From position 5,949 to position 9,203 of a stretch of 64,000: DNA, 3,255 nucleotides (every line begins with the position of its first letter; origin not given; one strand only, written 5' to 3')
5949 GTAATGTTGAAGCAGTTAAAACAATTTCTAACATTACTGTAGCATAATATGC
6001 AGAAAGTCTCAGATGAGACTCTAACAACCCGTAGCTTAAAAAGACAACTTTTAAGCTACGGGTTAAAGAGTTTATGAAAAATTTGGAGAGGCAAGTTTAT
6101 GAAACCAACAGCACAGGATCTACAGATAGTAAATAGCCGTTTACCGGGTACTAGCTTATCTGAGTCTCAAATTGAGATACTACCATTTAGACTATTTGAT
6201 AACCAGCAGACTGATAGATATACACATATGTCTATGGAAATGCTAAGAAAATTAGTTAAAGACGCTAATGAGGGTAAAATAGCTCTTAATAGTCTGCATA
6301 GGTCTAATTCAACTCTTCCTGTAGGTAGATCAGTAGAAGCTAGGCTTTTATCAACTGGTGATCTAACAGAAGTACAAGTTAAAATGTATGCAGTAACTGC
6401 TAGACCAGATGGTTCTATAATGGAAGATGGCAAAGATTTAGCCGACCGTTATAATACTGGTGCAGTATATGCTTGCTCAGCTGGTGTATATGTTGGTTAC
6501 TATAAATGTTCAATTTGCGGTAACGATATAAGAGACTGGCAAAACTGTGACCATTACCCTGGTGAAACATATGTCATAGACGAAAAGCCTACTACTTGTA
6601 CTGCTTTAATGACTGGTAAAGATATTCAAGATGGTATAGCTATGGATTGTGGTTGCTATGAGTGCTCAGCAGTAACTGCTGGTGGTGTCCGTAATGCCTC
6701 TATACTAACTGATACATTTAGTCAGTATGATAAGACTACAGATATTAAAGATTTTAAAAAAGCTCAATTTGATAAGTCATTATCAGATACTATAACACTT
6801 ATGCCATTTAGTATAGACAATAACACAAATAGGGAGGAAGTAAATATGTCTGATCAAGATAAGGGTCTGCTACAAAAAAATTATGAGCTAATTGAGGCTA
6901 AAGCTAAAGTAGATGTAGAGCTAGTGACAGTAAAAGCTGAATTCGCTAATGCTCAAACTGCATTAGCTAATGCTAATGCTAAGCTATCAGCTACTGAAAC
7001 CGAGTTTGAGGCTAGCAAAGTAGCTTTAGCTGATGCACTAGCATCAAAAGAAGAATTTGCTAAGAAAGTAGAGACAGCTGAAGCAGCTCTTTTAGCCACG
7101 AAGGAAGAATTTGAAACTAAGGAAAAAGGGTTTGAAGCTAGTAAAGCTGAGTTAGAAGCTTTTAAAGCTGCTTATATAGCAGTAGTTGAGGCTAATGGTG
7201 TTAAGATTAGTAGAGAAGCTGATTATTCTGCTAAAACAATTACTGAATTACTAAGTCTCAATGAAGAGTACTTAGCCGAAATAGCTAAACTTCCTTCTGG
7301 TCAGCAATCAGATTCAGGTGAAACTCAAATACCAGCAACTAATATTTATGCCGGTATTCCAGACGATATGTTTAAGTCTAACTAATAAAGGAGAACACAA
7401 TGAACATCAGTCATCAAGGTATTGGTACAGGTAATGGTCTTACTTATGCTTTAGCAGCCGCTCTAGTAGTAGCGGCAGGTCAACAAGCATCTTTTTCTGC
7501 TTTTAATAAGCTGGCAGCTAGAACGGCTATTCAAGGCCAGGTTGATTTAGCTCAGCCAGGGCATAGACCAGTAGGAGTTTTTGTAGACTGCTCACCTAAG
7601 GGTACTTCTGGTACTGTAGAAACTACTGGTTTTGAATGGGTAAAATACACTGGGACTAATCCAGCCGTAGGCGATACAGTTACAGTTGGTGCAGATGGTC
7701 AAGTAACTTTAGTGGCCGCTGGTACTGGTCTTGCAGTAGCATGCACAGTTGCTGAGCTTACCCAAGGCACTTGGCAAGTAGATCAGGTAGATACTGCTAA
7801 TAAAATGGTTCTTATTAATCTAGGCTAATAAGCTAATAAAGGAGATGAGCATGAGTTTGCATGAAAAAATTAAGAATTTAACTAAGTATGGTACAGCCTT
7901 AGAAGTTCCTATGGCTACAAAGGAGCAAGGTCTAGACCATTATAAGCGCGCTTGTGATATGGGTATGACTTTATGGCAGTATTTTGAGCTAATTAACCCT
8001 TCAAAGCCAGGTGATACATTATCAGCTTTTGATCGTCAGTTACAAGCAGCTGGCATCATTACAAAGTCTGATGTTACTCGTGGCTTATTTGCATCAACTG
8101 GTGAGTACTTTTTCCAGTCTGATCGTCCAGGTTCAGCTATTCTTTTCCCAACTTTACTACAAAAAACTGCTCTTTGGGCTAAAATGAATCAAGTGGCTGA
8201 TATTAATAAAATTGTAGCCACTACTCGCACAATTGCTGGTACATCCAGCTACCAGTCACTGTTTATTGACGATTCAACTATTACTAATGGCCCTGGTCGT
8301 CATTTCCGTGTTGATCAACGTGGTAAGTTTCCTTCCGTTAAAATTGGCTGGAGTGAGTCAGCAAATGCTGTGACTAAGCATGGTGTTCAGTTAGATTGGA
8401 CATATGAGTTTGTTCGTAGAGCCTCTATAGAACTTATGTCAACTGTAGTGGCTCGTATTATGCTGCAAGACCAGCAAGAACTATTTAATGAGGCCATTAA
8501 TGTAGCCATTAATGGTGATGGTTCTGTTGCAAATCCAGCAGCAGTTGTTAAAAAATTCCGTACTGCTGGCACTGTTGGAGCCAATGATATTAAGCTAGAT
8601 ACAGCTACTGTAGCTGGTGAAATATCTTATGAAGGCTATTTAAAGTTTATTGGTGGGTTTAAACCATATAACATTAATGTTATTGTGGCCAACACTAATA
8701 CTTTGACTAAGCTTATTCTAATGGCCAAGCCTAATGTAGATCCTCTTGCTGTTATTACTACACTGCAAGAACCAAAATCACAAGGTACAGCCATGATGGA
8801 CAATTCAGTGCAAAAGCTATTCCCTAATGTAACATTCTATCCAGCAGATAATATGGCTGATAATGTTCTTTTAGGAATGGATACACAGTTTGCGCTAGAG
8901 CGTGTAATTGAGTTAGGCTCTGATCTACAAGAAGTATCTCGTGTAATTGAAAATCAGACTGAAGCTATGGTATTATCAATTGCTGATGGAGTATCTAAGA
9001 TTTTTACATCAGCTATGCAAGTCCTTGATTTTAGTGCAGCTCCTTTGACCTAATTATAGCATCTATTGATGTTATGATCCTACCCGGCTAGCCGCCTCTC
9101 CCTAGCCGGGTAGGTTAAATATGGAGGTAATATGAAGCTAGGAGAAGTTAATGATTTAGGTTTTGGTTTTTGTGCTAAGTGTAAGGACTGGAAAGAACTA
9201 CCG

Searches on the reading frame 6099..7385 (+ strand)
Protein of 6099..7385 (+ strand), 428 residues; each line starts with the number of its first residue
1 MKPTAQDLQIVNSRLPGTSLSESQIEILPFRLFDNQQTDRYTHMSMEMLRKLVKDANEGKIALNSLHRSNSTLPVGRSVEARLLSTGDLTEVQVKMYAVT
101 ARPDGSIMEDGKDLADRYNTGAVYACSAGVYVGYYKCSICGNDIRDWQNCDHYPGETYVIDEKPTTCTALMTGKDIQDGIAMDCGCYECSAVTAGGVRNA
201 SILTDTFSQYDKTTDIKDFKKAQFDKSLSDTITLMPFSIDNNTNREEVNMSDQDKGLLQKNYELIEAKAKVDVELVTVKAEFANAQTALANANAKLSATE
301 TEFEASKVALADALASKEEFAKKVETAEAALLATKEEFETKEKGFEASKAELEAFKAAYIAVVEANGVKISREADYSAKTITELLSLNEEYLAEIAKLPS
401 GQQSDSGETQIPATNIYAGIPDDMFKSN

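Call 9: search_protein_families(library=phrogs, proteins=[window:6099-7385:+], max_evalue=0.001)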
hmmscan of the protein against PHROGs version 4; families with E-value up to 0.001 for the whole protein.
window:6099-7385:+ (428 aa): 2 families
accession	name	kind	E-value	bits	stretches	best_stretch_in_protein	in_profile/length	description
phrog_37798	-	unknown function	2.2e-07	31.3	1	41-333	48-341/490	-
phrog_16951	-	unknown function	8.8e-05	22.8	1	4-172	16-177/312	-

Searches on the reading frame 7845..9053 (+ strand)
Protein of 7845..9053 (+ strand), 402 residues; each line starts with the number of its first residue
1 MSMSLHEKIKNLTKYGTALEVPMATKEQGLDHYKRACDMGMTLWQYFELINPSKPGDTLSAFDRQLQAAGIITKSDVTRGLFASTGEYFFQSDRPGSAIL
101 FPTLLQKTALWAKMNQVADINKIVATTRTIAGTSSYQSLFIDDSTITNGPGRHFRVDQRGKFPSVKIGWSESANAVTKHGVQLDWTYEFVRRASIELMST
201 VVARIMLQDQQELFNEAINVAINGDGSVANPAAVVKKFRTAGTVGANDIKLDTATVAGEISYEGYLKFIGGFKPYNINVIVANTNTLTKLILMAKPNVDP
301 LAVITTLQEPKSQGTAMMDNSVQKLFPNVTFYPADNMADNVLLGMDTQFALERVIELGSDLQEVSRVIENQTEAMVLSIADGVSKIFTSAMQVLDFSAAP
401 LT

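Call 9: search_protein_families(library=phrogs, proteins=[window:7845-9053:+], max_evalue=0.001)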
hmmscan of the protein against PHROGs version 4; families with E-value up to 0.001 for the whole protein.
window:7845-9053:+ (402 aa): 2 families
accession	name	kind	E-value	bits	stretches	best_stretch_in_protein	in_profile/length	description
phrog_3922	-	head and packaging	1.9e-49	169.8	1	31-396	17-359/362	major head protein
phrog_5383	-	unknown function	1.5e-09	38.1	1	55-244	49-228/505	-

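Call 12: find_related_loci(query=window:7845-9053:+, collection=viral_contigs, flank=10000)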
Query window:7845-9053:+ (402 aa) in viral_contigs; peptide patterns used: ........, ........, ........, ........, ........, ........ (x = any residue, [..] = any of these).
7 stretches matched a pattern; 4 encode a relative of the query (tblastn E <= 1e-3); 4 distinct loci.
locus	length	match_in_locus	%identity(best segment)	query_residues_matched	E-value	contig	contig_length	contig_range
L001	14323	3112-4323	82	1-402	0e+0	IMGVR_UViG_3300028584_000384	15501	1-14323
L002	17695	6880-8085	76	3-399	0e+0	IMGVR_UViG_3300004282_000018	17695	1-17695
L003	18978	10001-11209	75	3-399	0e+0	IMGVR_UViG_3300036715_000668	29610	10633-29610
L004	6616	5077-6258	60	3-402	2e-157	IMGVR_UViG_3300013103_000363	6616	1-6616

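Call 24: find_encoding_contigs(protein=window:7845-9053:+, flank=10000, max_places=6)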
Protein window:7845-9053:+ (402 aa): no gene with exactly this product is on record in the collection.

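Call 26: search_dna_similar(query=window:7845-9053:+, collection=phages, mode=protein, max_rows=25)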
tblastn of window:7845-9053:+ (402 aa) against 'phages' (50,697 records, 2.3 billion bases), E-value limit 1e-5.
Records with a match: 12; places in all: 12; records where one place covers at least 80% of the query: 12.
Best place of each record, by identity: <60% 12.
By first word of the organism name: Bacteriophage 5; Achromobacter 3; Caulobacter 2; Xylophilus 1; Pseudoalteromonas 1.
By host as written in the record: - 5; Achromobacter xylosoxidans 3; Caulobacter crescentus 2; Xylophilus sp. 1; Pseudoalteromonas sp. KB12-38 1.
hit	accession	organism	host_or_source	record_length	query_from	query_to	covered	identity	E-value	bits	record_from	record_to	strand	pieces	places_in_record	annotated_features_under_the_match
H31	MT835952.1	Bacteriophage sp.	human fecal samples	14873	25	396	93%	28.3%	9e-19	94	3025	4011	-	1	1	record has no annotation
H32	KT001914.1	Caulobacter phage Seuss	Caulobacter crescentus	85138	26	398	93%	25.9%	3e-14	81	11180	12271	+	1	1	capsid protein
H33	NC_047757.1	Caulobacter phage Seuss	Caulobacter crescentus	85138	26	398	93%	25.9%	3e-14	81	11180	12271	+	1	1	major head protein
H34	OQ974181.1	Achromobacter phage 2-1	Achromobacter xylosoxidans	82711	34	398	91%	26.0%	7e-23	107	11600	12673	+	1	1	major head protein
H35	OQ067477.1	Xylophilus phage Lumi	Xylophilus sp.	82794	34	398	91%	26.0%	6e-20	98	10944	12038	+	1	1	hypothetical protein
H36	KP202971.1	Achromobacter phage JWF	Achromobacter xylosoxidans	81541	35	398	91%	26.0%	5e-24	110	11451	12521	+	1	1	hypothetical protein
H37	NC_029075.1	Achromobacter phage JWF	Achromobacter xylosoxidans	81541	35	398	91%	26.0%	5e-24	110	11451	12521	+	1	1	major head protein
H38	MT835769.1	Bacteriophage sp.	human fecal samples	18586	40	394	88%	24.9%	6e-14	80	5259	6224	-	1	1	record has no annotation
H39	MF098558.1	Pseudoalteromonas phage KB12-38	Pseudoalteromonas sp. KB12-38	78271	56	395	85%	25.9%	5e-16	86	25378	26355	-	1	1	capsid protein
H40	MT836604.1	Bacteriophage sp.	human fecal samples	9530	59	394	84%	26.1%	3e-15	84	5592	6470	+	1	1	record has no annotation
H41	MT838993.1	Bacteriophage sp.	human fecal samples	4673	40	396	89%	23.8%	4e-7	58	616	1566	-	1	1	record has no annotation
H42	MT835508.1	Bacteriophage sp.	human fecal samples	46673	47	394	87%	23.9%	1e-13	79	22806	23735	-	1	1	record has no annotation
